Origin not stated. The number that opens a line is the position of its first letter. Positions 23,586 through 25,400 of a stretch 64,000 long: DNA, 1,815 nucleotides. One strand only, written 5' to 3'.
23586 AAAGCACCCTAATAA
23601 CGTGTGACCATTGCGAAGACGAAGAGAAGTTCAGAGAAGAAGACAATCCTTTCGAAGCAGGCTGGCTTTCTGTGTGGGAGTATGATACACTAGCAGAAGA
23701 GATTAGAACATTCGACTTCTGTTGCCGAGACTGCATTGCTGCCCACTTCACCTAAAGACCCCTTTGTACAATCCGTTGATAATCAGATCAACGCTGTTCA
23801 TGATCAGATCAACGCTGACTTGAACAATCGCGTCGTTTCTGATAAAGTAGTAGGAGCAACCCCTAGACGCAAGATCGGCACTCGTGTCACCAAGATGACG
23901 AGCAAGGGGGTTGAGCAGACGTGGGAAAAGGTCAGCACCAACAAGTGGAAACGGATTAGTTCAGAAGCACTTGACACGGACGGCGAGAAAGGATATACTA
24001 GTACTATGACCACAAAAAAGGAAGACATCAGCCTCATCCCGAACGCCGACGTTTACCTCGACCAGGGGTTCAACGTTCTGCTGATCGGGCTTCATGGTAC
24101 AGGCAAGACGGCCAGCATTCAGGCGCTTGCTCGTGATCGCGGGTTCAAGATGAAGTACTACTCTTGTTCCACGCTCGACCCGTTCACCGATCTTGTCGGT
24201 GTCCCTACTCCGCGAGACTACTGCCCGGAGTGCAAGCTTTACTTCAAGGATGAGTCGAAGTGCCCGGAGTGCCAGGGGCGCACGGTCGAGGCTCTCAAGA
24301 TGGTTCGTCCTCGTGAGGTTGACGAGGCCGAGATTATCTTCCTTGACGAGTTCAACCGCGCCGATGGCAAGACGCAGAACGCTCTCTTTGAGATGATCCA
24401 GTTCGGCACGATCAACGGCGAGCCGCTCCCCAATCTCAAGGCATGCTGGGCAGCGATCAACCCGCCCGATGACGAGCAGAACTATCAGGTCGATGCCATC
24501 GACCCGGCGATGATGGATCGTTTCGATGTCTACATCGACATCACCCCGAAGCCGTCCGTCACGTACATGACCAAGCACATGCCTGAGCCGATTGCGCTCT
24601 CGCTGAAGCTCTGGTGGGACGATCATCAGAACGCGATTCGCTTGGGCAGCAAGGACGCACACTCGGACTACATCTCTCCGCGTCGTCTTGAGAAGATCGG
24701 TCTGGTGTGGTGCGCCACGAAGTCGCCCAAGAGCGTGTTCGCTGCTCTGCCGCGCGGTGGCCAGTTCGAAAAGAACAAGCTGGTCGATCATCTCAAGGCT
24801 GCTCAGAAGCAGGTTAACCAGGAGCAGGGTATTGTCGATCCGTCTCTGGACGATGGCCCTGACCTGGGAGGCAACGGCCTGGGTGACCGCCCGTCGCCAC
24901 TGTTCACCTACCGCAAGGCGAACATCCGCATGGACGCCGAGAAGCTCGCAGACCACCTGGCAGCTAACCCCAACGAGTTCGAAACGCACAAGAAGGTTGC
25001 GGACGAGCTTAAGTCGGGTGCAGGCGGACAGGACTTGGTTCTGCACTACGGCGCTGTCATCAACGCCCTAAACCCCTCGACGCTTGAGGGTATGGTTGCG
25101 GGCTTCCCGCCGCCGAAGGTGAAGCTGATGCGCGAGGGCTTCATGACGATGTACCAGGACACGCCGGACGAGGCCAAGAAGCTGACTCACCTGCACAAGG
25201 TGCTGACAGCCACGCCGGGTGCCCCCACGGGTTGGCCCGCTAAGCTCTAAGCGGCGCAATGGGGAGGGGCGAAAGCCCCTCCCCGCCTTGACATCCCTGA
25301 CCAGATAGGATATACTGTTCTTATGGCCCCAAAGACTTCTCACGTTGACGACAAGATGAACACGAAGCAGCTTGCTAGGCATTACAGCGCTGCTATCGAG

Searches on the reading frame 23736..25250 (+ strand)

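Call 13: search_protein_families(library=phrogs, proteins=[window:23736-25250:+], max_evalue=0.001)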
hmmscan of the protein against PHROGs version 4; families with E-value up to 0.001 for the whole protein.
window:23736-25250:+ (504 aa): 3 families
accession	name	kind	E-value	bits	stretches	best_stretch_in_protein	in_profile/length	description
phrog_1297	-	other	3e-20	73.5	1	104-263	18-163/356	ATPase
phrog_249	-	moron, auxiliary metabolic gene and host takeover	3.4e-06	27.6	1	56-159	81-175/380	porphyrin biosynthesis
phrog_168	-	DNA, RNA and nucleotide metabolism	6.5e-06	27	1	112-221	43-124/314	clamp loader of DNA polymerase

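Call 58: search_protein_families(library=pfam, proteins=[window:23736-25250:+], max_evalue=0.01)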
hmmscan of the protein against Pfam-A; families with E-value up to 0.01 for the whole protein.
window:23736-25250:+ (504 aa): 4 families
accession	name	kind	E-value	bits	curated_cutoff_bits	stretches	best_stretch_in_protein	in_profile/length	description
PF00004.35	AAA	-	1.2e-07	32.7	21.2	1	114-269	1-129/131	ATPase family associated with various cellular activities (AAA)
PF07728.20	AAA_5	-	2.2e-07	31.4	22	1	113-263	1-139/139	AAA domain (dynein-related subfamily)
PF07726.17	AAA_3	-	1.5e-05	25.3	27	1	198-263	63-129/131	ATPase family associated with various cellular activities (AAA)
PF13191.12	AAA_16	-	0.0012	19.8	32.6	1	113-220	26-155/167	AAA ATPase domain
